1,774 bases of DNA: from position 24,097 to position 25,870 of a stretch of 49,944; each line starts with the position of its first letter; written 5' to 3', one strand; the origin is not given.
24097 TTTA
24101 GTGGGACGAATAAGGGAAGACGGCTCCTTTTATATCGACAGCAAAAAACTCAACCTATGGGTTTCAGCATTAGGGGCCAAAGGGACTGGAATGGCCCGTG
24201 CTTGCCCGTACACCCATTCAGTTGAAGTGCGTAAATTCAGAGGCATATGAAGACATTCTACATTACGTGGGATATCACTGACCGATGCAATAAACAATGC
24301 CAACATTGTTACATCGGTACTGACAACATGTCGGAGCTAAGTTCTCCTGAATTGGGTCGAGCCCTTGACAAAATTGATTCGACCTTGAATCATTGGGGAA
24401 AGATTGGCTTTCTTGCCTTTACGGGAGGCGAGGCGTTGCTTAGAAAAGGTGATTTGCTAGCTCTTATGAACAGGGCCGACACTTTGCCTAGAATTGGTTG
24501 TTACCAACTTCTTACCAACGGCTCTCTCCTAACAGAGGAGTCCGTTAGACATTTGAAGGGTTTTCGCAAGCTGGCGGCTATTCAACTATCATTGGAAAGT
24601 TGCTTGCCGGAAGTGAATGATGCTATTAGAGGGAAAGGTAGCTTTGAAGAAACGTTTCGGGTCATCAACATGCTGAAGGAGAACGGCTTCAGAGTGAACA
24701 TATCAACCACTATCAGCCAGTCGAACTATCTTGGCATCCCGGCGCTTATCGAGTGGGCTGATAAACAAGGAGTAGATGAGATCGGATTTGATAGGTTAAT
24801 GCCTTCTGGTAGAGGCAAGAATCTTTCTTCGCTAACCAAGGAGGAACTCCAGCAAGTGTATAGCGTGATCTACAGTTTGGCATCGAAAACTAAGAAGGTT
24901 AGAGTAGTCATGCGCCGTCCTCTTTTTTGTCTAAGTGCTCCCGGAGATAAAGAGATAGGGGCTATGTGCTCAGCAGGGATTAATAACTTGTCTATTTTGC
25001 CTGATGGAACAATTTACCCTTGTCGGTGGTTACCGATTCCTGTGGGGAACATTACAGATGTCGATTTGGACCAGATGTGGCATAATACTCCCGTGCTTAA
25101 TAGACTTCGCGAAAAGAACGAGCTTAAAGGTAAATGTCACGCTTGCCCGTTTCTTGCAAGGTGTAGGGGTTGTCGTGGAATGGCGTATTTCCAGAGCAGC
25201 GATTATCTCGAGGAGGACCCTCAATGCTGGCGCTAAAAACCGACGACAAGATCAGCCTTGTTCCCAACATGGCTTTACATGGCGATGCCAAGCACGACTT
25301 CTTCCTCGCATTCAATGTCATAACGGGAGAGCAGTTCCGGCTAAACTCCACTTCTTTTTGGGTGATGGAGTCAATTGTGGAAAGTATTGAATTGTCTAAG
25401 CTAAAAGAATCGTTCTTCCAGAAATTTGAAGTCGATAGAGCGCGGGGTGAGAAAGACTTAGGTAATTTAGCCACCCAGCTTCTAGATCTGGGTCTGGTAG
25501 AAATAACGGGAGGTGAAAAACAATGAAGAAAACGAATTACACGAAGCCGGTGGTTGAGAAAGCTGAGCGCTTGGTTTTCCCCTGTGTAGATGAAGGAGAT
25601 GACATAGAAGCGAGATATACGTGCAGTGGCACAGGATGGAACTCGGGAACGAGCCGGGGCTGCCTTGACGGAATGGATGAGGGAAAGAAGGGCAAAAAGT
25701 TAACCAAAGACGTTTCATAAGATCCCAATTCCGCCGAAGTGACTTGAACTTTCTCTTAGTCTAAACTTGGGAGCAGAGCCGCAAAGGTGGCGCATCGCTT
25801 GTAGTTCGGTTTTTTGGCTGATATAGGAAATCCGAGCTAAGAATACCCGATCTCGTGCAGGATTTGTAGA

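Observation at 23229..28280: RiPP-like operon: two radical SAM enzymes, a PqqD-type RRE, a short precursor, an unknown protein and a PaaK/CapK-type ligase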

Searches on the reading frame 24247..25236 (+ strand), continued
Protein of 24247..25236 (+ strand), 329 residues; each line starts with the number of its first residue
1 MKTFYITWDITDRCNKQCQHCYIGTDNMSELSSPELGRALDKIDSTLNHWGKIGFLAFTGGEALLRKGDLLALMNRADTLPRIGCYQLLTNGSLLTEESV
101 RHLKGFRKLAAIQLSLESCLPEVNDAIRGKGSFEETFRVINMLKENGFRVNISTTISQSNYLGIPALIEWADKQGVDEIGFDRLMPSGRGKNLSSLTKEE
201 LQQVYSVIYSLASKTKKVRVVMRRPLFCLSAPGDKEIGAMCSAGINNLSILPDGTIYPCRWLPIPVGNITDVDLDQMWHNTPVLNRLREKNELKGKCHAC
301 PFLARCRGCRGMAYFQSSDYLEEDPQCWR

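Call 93: search_protein_families(library=padloc, proteins=[L030:3418-6666:+, L030:6659-7498:+], max_evalue=0.01)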
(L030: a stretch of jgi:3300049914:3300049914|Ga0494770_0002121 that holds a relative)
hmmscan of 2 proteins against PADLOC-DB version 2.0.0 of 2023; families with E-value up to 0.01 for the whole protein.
L030:3418-6666:+ (1082 aa): 0 families

L030:6659-7498:+ (279 aa): 0 families

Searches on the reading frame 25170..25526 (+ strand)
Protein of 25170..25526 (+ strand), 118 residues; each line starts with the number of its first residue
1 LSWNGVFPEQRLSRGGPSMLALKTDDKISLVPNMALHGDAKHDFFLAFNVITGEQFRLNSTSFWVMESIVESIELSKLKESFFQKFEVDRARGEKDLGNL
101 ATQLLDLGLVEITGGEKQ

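Call 3: search_protein_families(library=pfam, proteins=[window:25170-25526:+], max_evalue=0.1)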
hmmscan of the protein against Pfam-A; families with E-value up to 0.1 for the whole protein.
window:25170-25526:+ (118 aa): 1 family
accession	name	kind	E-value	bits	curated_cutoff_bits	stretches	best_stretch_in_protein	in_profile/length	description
PF05402.18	PqqD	-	0.00036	21.2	23.4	1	49-110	6-67/67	Coenzyme PQQ synthesis protein D (PqqD)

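Call 4: search_protein_families(library=ncbifam, proteins=[window:25170-25526:+], max_evalue=0.1)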
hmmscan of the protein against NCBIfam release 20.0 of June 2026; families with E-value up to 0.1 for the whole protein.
window:25170-25526:+ (118 aa): 3 families
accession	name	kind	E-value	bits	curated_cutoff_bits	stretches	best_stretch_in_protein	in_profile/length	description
NF033530.1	lasso_PqqD_Strm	exception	9.2e-05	22.6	70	1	52-110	20-78/78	lasso peptide biosynthesis PqqD family chaperone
NF033536.1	lasso_PqqD_Bac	exception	0.011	15.9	80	1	49-112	25-88/88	lasso peptide biosynthesis PqqD family chaperone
NF050069.2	PqqD_rel_WgkC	exception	0.047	13.7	110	1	40-97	16-73/103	PqqD family peptide maturation chaperone WgkC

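Call 40: search_protein_families(library=padloc, proteins=[window:25224-25526:+], max_evalue=0.01)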
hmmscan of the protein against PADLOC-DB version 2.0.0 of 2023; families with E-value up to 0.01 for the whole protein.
window:25224-25526:+ (100 aa): 0 families

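Call 90: search_solved_structures(query=A7, max_evalue=10, show_alignments=1)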
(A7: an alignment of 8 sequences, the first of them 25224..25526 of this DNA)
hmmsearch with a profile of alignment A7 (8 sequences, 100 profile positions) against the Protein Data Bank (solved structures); distinct sequences matched with E-value up to 10: 17.
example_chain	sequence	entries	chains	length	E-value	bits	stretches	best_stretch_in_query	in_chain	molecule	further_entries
6jx3_B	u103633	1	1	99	2.7e-05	27.5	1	21-91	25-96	TfuB1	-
9x90_B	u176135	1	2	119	3.8e-05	27.1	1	29-95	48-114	Lasso peptide biosynthesis PqqD family chaperone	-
5i4l_N5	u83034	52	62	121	0.16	15.4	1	43-95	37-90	60S ribosomal protein L25 | uL23 | Large ribosomal subunit protein uL23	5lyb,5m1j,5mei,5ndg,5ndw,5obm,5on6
5ndv_N5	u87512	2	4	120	0.16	15.4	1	43-95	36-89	60S ribosomal protein L25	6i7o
4u3m_N5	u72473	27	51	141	0.22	15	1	43-95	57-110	60S ribosomal protein L25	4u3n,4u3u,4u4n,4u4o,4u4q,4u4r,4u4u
2ww9_K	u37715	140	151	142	0.22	14.9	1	43-95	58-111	60S RIBOSOMAL PROTEIN L25 | 60S ribosomal protein rpL25 (L23p) | UL23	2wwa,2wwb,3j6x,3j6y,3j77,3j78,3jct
5v1u_A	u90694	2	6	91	0.48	13.9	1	26-94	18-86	TbiB1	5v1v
9wuf_A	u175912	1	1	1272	0.52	13.8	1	34-81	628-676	Restriction endonuclease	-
8vdg_A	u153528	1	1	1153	0.53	13.7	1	44-88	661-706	Erythrocyte membrane protein 1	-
8vdf_A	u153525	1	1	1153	0.54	13.7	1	44-88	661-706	Erythrocyte membrane protein 1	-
9naq_A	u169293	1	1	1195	0.57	13.6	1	44-88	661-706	Erythrocyte membrane protein 1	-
6a65_A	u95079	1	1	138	0.78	13.2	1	21-59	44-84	Galactoside-binding soluble lectin 13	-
4v7h_BT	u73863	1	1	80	0.88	13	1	46-95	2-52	60S ribosomal protein L25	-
4v4b_BT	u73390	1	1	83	0.96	12.9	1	46-95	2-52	60S ribosomal protein L25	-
6a64_A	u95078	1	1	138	1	12.8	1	21-59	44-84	Galactoside-binding soluble lectin 13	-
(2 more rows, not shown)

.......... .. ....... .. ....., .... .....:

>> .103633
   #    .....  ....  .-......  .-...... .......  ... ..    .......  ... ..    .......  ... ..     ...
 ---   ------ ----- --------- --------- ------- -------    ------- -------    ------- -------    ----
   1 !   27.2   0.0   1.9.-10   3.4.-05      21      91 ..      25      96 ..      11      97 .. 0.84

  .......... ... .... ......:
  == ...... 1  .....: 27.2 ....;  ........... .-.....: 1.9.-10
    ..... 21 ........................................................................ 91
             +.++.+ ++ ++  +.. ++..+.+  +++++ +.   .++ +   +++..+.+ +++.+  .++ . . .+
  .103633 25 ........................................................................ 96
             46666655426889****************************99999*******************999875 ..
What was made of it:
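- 25224..25526 (+): C: discrete PqqD-family RiPP recognition element of 100 aa. It overlaps B by 13 nt. The family profile hits the lasso-peptide RREs TfuB1 (2.7e-5), 9x90_B (3.8e-5) and TbiB1 (0.48) (call 90).
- Checked: The family profile also hits the lasso-peptide RREs TfuB1 (2.7e-5) and 9x90_B (3.8e-5) (call 90).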

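Call 91: search_protein_families(library=pfam, alignment_id=A7, max_evalue=0.01)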
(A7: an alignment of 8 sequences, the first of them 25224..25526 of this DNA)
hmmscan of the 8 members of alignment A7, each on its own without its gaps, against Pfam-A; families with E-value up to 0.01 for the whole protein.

A. member 1, window:25224-25526:+ (100 aa): 1 family
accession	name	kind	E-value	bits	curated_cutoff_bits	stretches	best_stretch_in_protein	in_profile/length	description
PF05402.18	PqqD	-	0.00024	21.8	23.4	1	31-92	6-67/67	Coenzyme PQQ synthesis protein D (PqqD)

B. families by the number of members that match (of 8 scanned): 1 family
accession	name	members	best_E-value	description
PF05402.18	PqqD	8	8.7e-08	Coenzyme PQQ synthesis protein D (PqqD)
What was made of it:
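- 25224..25526 (+): 8 of 8 family members hit Pfam PqqD, best 8.7e-8 (call 91).
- On RiPP gene cluster: Family membership of C is met (calls 90, 91).
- Checked: However, 8 of 8 family members hit PqqD (best 8.7e-8, call 91).
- Calls 90, 91. D is coupled to an RRE (calls 90, 91).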

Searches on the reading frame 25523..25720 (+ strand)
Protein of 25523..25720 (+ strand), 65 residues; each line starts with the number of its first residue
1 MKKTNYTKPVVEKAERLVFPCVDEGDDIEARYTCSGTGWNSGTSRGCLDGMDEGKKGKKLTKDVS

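Call 3: search_protein_families(library=pfam, proteins=[window:25523-25720:+], max_evalue=0.1)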
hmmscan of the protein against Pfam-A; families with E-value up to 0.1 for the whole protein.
window:25523-25720:+ (65 aa): 0 families

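Call 4: search_protein_families(library=ncbifam, proteins=[window:25523-25720:+], max_evalue=0.1)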
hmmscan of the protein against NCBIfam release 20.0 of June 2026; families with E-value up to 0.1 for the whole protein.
window:25523-25720:+ (65 aa): 1 family
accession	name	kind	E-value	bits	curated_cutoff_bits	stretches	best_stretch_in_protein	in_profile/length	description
NF040673.1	PLuB_PQQ_rpt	exception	0.091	11.7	250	0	28-49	168-189/395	PLuB system PQQ-binding repeat protein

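Call 17: find_homologous_proteins(query=window:25523-25720:+, max_evalue=10)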
Query window:25523-25720:+ (65 aa): 3 proteins with E <= 10 among 3 candidates.
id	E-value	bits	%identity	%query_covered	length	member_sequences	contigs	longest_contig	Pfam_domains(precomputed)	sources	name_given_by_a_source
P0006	1.4e-37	144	100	100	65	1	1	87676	-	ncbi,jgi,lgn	jgi:hypothetical protein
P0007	1.3e-23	100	74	94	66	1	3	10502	-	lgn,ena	-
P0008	4.9e-21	92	69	95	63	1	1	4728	-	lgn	-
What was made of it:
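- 25523..25720 (+): D: precursor peptide of 65 aa. Leader: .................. Invariant core: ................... The charged C-terminal tail is variable. ATGA overlap with C. Only three clusters in 5.8 billion proteins share words with it (call 17).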

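Call 20: find_encoding_contigs(protein=P0007, flank=10000, max_places=5)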
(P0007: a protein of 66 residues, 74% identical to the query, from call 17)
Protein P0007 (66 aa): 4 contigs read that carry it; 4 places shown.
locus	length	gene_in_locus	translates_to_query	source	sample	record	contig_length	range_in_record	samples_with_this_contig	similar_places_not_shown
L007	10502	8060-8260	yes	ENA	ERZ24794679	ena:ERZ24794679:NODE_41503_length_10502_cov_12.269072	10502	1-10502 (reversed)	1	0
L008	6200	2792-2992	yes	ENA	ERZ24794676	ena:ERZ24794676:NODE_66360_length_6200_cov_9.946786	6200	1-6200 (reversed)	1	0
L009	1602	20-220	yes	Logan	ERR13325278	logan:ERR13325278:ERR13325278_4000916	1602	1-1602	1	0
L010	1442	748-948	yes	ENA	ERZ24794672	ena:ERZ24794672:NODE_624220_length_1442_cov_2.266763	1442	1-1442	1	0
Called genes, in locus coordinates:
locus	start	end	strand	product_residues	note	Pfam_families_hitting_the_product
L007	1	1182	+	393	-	?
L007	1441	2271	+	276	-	-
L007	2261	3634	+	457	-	PF13672:PP2C_2 (weak)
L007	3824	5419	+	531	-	PF00069:Pkinase, PF13240:Zn_Ribbon_1 (faint), PF17032:Zn_ribbon_15 (faint), PF12773:DZR (weak), PF13248:Zn_ribbon_3 (weak), PF13239:2TM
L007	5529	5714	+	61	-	-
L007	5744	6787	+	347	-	PF04055:Radical_SAM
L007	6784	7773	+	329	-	PF04055:Radical_SAM, PF13186:SPASM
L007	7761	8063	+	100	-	-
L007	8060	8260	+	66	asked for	-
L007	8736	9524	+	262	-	-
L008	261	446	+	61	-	-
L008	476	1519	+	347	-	PF04055:Radical_SAM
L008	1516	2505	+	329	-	PF04055:Radical_SAM, PF13186:SPASM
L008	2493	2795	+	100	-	-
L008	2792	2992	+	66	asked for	-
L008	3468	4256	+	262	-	-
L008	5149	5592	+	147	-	-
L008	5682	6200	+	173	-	?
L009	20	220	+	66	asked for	-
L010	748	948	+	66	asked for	-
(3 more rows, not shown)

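Call 21: find_encoding_contigs(protein=P0008, flank=10000, max_places=5)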
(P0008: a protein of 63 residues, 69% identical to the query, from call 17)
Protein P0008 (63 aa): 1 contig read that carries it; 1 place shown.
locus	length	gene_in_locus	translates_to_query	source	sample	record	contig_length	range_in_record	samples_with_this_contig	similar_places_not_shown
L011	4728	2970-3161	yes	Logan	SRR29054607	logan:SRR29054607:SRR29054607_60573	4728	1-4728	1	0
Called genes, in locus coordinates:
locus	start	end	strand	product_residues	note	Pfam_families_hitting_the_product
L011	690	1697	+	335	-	PF04055:Radical_SAM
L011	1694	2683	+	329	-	PF04055:Radical_SAM, PF13186:SPASM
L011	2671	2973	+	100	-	-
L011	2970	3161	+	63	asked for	-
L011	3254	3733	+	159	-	-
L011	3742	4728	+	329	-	?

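Call 40: search_protein_families(library=padloc, proteins=[window:25523-25720:+], max_evalue=0.01)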
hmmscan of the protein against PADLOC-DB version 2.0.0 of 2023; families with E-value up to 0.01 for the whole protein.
window:25523-25720:+ (65 aa): 0 families

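Call 41: search_protein_families(library=pfam, proteins=[L011:3742-4728:+, L011:3254-3733:+, L007:5529-5714:+, L008:5149-5592:+], max_evalue=0.1)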
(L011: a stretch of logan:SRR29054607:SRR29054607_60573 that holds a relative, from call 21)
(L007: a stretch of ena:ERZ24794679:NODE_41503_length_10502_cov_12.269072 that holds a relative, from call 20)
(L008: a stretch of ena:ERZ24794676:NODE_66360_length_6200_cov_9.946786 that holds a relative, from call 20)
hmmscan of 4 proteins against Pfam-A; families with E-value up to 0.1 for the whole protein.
L011:3742-4728:+ (329 aa): 2 families
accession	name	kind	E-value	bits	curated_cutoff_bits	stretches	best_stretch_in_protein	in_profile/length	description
PF10137.14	CAP12-PCTIR_TIR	-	0.017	15.6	24.7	1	95-123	74-103/119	CAP12/Pycsar effector protein, TIR domain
PF00590.25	TP_methylase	-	0.088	13.2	27.8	0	128-172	22-61/212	Tetrapyrrole (Corrin/Porphyrin) Methylases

L011:3254-3733:+ (159 aa): 0 families

L007:5529-5714:+ (61 aa): 0 families

L008:5149-5592:+ (147 aa): 0 families

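Call 93: search_protein_families(library=padloc, proteins=[L011:3742-4728:+, L011:3254-3733:+, L007:1441-2271:+, L007:2261-3634:+], max_evalue=0.01)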
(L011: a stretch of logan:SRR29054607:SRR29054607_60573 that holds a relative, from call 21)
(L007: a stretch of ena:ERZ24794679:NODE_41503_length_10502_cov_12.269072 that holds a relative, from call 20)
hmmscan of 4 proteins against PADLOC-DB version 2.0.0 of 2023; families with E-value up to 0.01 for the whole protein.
L011:3742-4728:+ (329 aa): 1 family
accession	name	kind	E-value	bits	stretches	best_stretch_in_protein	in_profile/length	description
PDLC00733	Effector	-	1.5e-05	22.1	1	75-150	293-367/388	TIR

L011:3254-3733:+ (159 aa): 0 families

L007:1441-2271:+ (276 aa): 1 family
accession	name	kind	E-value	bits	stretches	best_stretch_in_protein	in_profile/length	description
PDLC02224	TerY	-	2.4e-52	176.2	1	6-266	3-271/277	-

L007:2261-3634:+ (457 aa): 1 family
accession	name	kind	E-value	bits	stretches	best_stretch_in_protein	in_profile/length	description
PDLC02222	PP2C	-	3.3e-22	77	1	54-298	9-239/242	-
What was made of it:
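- L007 has a TerY/PP2C/kinase triad upstream (calls 20, 93). In L011, E is fused to a TIR-like domain (PADLOC TIR effector 1.5e-5, call 93).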
